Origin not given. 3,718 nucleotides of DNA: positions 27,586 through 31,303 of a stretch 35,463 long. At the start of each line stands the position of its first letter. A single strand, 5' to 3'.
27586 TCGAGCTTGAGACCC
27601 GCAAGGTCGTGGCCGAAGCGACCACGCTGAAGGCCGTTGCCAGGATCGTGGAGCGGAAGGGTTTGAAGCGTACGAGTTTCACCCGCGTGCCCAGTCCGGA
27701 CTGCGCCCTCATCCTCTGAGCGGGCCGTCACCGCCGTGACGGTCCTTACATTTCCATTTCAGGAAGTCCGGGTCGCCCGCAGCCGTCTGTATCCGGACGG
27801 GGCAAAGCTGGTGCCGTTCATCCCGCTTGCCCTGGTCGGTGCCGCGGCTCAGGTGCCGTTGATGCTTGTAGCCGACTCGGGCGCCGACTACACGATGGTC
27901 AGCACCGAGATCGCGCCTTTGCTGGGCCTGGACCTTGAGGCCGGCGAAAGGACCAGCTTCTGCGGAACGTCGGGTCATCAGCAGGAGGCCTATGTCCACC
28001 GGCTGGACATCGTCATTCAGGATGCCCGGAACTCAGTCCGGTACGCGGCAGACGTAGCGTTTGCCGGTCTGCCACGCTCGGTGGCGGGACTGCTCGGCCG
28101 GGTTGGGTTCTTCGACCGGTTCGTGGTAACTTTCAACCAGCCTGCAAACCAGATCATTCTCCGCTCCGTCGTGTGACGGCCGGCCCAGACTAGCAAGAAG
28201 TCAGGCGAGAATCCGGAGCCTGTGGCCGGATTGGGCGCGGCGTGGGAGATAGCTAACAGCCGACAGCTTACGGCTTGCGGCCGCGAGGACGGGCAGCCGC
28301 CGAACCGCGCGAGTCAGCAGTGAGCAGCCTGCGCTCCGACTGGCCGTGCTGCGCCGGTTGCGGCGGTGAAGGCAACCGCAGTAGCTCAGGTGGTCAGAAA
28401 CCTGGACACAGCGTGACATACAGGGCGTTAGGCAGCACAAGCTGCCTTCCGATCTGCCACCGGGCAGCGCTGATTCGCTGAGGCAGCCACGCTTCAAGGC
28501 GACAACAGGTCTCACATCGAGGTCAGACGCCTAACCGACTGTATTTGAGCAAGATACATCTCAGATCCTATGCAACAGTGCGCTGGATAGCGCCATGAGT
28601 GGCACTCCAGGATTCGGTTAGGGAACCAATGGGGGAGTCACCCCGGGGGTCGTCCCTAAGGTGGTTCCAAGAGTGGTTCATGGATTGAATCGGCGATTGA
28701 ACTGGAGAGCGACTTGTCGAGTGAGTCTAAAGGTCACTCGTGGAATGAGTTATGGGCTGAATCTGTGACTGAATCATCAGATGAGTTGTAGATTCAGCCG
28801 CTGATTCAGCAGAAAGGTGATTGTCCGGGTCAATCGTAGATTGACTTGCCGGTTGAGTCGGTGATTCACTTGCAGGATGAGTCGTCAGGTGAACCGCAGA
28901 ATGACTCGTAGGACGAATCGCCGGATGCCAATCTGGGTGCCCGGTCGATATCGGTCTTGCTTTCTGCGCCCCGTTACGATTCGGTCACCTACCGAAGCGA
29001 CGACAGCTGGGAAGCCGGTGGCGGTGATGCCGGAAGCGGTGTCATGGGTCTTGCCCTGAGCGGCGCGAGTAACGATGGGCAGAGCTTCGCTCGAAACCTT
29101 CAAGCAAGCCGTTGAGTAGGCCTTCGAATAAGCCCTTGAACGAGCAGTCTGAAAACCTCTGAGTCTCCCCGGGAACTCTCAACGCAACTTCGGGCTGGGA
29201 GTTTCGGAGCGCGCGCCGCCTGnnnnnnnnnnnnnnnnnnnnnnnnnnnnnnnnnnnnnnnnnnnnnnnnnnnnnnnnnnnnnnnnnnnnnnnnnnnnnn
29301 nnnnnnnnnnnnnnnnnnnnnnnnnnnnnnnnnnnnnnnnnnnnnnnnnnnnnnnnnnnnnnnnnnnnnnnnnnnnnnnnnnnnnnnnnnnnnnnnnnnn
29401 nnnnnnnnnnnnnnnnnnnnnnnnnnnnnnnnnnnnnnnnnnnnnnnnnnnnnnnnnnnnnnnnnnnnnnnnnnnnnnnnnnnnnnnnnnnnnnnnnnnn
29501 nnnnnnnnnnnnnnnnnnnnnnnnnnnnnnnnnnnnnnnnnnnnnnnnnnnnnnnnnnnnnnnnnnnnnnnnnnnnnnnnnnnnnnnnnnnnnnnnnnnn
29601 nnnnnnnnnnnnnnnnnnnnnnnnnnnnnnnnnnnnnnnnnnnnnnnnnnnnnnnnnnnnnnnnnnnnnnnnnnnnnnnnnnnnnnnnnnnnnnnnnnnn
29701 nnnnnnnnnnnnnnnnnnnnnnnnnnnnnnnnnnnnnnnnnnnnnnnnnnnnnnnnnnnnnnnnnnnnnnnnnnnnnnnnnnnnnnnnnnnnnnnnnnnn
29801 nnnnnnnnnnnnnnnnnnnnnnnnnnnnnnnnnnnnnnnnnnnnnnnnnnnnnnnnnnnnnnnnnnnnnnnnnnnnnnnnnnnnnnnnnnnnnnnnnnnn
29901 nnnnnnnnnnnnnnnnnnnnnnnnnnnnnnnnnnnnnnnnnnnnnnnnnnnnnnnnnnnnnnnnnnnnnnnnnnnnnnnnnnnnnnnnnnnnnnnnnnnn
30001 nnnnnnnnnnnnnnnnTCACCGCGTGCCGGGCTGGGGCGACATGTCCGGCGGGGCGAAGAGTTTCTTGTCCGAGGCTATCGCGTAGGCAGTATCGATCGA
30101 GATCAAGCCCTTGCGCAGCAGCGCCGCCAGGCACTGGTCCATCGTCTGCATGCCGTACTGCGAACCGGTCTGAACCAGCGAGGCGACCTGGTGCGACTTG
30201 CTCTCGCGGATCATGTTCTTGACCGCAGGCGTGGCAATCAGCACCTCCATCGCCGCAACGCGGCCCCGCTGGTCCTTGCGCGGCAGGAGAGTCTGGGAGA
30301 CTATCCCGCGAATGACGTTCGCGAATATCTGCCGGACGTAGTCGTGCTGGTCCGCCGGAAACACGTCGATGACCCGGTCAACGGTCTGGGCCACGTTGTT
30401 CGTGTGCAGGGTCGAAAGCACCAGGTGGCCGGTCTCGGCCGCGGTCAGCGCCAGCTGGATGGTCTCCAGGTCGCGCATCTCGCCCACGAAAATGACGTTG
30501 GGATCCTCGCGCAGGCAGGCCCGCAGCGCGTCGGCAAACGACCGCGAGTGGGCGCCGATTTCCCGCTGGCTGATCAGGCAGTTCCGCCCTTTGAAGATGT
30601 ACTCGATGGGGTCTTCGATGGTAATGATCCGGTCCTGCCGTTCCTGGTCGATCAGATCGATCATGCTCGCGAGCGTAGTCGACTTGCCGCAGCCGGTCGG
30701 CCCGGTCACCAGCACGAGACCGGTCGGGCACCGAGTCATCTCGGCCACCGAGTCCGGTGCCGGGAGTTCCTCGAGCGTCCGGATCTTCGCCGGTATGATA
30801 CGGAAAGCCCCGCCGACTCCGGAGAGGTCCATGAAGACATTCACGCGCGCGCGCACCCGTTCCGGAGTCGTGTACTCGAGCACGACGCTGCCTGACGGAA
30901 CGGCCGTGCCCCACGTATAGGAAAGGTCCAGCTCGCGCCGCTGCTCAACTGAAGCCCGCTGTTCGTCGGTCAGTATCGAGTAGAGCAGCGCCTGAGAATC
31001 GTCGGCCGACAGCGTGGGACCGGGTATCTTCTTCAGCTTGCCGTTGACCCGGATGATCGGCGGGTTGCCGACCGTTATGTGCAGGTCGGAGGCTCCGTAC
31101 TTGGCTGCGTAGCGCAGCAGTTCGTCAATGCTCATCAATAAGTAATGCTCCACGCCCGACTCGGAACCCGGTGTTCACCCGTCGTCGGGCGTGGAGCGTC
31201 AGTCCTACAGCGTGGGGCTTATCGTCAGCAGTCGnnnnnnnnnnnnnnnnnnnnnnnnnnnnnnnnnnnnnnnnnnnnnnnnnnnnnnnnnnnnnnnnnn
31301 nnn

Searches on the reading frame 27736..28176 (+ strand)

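Call 35: search_protein_families(library=pfam, proteins=[window:27736-28176:+], max_evalue=0.01)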
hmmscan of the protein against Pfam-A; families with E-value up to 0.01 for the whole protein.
window:27736-28176:+ (146 aa): 2 families
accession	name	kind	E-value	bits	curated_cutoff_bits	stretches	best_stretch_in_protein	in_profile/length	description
PF13650.11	Asp_protease_2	-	5.7e-05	24.2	24.3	1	39-121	7-87/90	Aspartyl protease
PF13975.11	gag-asp_proteas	-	0.00033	21.6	28.2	1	41-93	9-61/92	gag-polyprotein putative aspartyl protease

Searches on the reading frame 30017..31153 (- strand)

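Call 35: search_protein_families(library=pfam, proteins=[window:30017-31153:-], max_evalue=0.01)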
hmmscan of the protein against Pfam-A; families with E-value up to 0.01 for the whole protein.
window:30017-31153:- (378 aa): 9 families
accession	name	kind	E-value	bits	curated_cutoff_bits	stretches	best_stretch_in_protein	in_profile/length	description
PF00437.27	T2SSE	-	5e-46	157.5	24.9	1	9-303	12-291/370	Type II/IV secretion system protein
PF13401.12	AAA_22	-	0.00016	22.5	27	1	145-181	6-41/130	AAA domain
PF24883.2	NPHP3_N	-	0.0012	19.5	24.8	0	144-210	22-79/164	Nephrocystin 3, N-terminal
PF13191.12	AAA_16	-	0.0018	19.2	32.6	1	143-176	24-53/167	AAA ATPase domain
PF03215.21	Rad17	-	0.0034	17.8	23.8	1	141-163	42-64/186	Rad17 P-loop domain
PF13555.12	AAA_29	-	0.0073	16.5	27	0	143-167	21-45/61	P-loop containing region of AAA domain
PF25199.1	nSTAND_NTPase5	-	0.0078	16.5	34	0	143-185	40-82/145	Novel STAND NTPase 5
PF13245.12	AAA_19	-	0.008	16.8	25.1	0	141-175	8-42/134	AAA domain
PF00005.33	ABC_tran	-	0.0092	17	25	0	146-185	13-51/137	ABC transporter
